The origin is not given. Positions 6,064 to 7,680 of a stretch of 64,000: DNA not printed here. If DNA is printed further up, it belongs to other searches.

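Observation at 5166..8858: Two GT-B glycosyltransferases embedded in the neck/tail part of the morphogenesis module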

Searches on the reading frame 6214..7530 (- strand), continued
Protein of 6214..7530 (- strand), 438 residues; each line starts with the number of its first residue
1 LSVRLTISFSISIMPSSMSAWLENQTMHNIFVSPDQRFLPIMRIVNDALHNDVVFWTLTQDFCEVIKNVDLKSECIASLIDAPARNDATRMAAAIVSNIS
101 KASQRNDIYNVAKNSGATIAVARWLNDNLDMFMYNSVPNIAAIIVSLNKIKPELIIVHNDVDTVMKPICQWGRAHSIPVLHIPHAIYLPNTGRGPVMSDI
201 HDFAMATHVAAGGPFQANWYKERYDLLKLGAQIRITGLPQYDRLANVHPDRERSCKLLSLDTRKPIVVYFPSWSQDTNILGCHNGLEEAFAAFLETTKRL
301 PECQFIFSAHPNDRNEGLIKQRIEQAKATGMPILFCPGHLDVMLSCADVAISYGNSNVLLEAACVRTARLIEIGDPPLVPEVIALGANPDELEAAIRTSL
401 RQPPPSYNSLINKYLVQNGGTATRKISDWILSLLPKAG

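Call 62: search_protein_representatives(alignment_id=A3)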
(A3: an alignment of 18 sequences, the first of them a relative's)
Query: 18 sequences, 395 profile positions. Proteins with E-value up to 0.001 (for the whole library): 2957; up to 1e-10: 893; up to 1e-30: 138. The best 150 are listed.
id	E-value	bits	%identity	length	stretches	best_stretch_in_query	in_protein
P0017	3.1e-155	533.7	-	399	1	2-393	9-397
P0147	5.0e-153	526.4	-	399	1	4-394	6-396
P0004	1.0e-152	525.3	-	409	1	4-394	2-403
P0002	3.7e-152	523.5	-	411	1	1-394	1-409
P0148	4.5e-148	510.1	-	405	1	2-394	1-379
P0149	3.6e-147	507.1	-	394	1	2-393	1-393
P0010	8.9e-146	502.5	-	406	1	3-394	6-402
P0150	2.9e-145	500.8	-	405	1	1-393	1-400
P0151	3.8e-144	497.1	-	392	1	1-393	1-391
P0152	1.8e-143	494.9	-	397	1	1-394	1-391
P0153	5.3e-142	490.1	-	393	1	3-393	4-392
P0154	9.4e-141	486.0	-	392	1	2-392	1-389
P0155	7.5e-140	483.0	-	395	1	4-394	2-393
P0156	1.0e-139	482.5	-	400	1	2-392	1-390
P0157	3.6e-139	480.8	-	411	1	1-393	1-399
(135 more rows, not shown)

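Call 65: search_protein_families(library=pfam, alignment_id=A5, max_evalue=0.001)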
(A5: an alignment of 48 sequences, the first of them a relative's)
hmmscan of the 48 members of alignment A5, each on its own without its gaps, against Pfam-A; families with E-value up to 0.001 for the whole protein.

A. member 1, P0201 (430 aa): 2 families
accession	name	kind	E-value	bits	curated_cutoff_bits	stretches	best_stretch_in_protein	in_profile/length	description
PF02350.25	Epimerase_2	-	4.9e-05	22.8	30.6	1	201-422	126-344/347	UDP-N-acetylglucosamine 2-epimerase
PF04464.20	Glyphos_transf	-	7e-05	22.4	22.1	0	195-343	132-274/367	CDP-Glycerol:Poly(glycerophosphate) glycerophosphotransferase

B. families by the number of members that match (of 48 scanned): 49 families (the first 25 are shown)
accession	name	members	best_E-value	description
PF04464.20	Glyphos_transf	24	9.2e-16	CDP-Glycerol:Poly(glycerophosphate) glycerophosphotransferase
PF02350.25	Epimerase_2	21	2.1e-17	UDP-N-acetylglucosamine 2-epimerase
PF05159.20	Capsule_synth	7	8.3e-09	Capsule polysaccharide biosynthesis protein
PF07719.23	TPR_2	4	7e-24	Tetratricopeptide repeat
PF00535.33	Glycos_transf_2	3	2.9e-57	Glycosyl transferase family 2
PF13641.12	Glyco_tranf_2_3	3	1.9e-37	Glycosyltransferase like family 2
PF14559.12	TPR_19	3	1e-23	Tetratricopeptide repeat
PF13489.12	Methyltransf_23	3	1.5e-21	Methyltransferase domain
PF00515.34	TPR_1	3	8.3e-18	Tetratricopeptide repeat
PF13428.12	TPR_14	3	3.5e-17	Tetratricopeptide repeat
PF08241.18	Methyltransf_11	3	5.3e-16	Methyltransferase domain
PF13432.12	TPR_16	3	5.1e-15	Tetratricopeptide repeat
PF08242.18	Methyltransf_12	3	1.5e-14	Methyltransferase domain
PF13649.12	Methyltransf_25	3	8e-14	Methyltransferase domain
PF13506.12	Glyco_transf_21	3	3.3e-13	Glycosyl transferase family 21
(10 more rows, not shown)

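Call 74: search_solved_structures(query=A5, max_evalue=0.01, show_alignments=4)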
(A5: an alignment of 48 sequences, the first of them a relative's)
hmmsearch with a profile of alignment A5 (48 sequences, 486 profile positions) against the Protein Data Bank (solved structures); distinct sequences matched with E-value up to 0.01: 55.
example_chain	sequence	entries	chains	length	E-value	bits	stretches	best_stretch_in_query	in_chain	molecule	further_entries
9qhb_A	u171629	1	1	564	1.4e-26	96.5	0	424-475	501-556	Engineered tetratricopeptide repeat protein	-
9qhc_A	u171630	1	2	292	7.5e-14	54.5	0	425-475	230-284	Engineered tetratricopeptide repeat protein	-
8bu0_A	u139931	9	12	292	1.8e-13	53.3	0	424-474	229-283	Consensus tetratricopeptide repeat protein | Crystal structure of an 8-repeat consensus TPR superhelix with Zinc. | Monomer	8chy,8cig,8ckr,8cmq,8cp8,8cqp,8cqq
8qoy_A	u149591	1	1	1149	2.3e-10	43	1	178-407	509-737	TagF-like capsule polymerase Cps3D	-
8ahe_A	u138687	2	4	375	7.3e-09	38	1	116-410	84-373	UDP-N-acetylglucosamine 2-epimerase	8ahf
3beo_A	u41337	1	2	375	7.3e-09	38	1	116-410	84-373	UDP-N-acetylglucosamine 2-epimerase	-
3l7i_A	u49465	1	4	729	2.3e-08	36.4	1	167-414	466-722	Teichoic acid biosynthesis protein F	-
3l7j_A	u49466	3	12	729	2.4e-08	36.4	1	167-414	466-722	Teichoic acid biosynthesis protein F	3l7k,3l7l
8va1_A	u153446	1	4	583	3.8e-08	35.7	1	191-404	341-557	Teichoic acid ribitol-phosphate polymerase TarL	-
3l7m_A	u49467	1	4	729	4.2e-08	35.5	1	167-252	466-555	Teichoic acid biosynthesis protein F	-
1vgv_A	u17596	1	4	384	1.7e-07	33.5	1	116-407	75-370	UDP-N-acetylglucosamine 2-epimerase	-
1f6d_A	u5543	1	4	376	1.7e-07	33.5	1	116-407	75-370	UDP-N-ACETYLGLUCOSAMINE 2-EPIMERASE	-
3ot5_A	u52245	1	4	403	2.5e-07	33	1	178-415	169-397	UDP-N-acetylglucosamine 2-epimerase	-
9gzg_A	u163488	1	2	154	1.4e-06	30.5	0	424-475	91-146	Engineered CTPR protein with glutamic acids for conductivity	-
3dzc_A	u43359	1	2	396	4.3e-06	28.9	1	117-406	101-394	UDP-N-acetylglucosamine 2-epimerase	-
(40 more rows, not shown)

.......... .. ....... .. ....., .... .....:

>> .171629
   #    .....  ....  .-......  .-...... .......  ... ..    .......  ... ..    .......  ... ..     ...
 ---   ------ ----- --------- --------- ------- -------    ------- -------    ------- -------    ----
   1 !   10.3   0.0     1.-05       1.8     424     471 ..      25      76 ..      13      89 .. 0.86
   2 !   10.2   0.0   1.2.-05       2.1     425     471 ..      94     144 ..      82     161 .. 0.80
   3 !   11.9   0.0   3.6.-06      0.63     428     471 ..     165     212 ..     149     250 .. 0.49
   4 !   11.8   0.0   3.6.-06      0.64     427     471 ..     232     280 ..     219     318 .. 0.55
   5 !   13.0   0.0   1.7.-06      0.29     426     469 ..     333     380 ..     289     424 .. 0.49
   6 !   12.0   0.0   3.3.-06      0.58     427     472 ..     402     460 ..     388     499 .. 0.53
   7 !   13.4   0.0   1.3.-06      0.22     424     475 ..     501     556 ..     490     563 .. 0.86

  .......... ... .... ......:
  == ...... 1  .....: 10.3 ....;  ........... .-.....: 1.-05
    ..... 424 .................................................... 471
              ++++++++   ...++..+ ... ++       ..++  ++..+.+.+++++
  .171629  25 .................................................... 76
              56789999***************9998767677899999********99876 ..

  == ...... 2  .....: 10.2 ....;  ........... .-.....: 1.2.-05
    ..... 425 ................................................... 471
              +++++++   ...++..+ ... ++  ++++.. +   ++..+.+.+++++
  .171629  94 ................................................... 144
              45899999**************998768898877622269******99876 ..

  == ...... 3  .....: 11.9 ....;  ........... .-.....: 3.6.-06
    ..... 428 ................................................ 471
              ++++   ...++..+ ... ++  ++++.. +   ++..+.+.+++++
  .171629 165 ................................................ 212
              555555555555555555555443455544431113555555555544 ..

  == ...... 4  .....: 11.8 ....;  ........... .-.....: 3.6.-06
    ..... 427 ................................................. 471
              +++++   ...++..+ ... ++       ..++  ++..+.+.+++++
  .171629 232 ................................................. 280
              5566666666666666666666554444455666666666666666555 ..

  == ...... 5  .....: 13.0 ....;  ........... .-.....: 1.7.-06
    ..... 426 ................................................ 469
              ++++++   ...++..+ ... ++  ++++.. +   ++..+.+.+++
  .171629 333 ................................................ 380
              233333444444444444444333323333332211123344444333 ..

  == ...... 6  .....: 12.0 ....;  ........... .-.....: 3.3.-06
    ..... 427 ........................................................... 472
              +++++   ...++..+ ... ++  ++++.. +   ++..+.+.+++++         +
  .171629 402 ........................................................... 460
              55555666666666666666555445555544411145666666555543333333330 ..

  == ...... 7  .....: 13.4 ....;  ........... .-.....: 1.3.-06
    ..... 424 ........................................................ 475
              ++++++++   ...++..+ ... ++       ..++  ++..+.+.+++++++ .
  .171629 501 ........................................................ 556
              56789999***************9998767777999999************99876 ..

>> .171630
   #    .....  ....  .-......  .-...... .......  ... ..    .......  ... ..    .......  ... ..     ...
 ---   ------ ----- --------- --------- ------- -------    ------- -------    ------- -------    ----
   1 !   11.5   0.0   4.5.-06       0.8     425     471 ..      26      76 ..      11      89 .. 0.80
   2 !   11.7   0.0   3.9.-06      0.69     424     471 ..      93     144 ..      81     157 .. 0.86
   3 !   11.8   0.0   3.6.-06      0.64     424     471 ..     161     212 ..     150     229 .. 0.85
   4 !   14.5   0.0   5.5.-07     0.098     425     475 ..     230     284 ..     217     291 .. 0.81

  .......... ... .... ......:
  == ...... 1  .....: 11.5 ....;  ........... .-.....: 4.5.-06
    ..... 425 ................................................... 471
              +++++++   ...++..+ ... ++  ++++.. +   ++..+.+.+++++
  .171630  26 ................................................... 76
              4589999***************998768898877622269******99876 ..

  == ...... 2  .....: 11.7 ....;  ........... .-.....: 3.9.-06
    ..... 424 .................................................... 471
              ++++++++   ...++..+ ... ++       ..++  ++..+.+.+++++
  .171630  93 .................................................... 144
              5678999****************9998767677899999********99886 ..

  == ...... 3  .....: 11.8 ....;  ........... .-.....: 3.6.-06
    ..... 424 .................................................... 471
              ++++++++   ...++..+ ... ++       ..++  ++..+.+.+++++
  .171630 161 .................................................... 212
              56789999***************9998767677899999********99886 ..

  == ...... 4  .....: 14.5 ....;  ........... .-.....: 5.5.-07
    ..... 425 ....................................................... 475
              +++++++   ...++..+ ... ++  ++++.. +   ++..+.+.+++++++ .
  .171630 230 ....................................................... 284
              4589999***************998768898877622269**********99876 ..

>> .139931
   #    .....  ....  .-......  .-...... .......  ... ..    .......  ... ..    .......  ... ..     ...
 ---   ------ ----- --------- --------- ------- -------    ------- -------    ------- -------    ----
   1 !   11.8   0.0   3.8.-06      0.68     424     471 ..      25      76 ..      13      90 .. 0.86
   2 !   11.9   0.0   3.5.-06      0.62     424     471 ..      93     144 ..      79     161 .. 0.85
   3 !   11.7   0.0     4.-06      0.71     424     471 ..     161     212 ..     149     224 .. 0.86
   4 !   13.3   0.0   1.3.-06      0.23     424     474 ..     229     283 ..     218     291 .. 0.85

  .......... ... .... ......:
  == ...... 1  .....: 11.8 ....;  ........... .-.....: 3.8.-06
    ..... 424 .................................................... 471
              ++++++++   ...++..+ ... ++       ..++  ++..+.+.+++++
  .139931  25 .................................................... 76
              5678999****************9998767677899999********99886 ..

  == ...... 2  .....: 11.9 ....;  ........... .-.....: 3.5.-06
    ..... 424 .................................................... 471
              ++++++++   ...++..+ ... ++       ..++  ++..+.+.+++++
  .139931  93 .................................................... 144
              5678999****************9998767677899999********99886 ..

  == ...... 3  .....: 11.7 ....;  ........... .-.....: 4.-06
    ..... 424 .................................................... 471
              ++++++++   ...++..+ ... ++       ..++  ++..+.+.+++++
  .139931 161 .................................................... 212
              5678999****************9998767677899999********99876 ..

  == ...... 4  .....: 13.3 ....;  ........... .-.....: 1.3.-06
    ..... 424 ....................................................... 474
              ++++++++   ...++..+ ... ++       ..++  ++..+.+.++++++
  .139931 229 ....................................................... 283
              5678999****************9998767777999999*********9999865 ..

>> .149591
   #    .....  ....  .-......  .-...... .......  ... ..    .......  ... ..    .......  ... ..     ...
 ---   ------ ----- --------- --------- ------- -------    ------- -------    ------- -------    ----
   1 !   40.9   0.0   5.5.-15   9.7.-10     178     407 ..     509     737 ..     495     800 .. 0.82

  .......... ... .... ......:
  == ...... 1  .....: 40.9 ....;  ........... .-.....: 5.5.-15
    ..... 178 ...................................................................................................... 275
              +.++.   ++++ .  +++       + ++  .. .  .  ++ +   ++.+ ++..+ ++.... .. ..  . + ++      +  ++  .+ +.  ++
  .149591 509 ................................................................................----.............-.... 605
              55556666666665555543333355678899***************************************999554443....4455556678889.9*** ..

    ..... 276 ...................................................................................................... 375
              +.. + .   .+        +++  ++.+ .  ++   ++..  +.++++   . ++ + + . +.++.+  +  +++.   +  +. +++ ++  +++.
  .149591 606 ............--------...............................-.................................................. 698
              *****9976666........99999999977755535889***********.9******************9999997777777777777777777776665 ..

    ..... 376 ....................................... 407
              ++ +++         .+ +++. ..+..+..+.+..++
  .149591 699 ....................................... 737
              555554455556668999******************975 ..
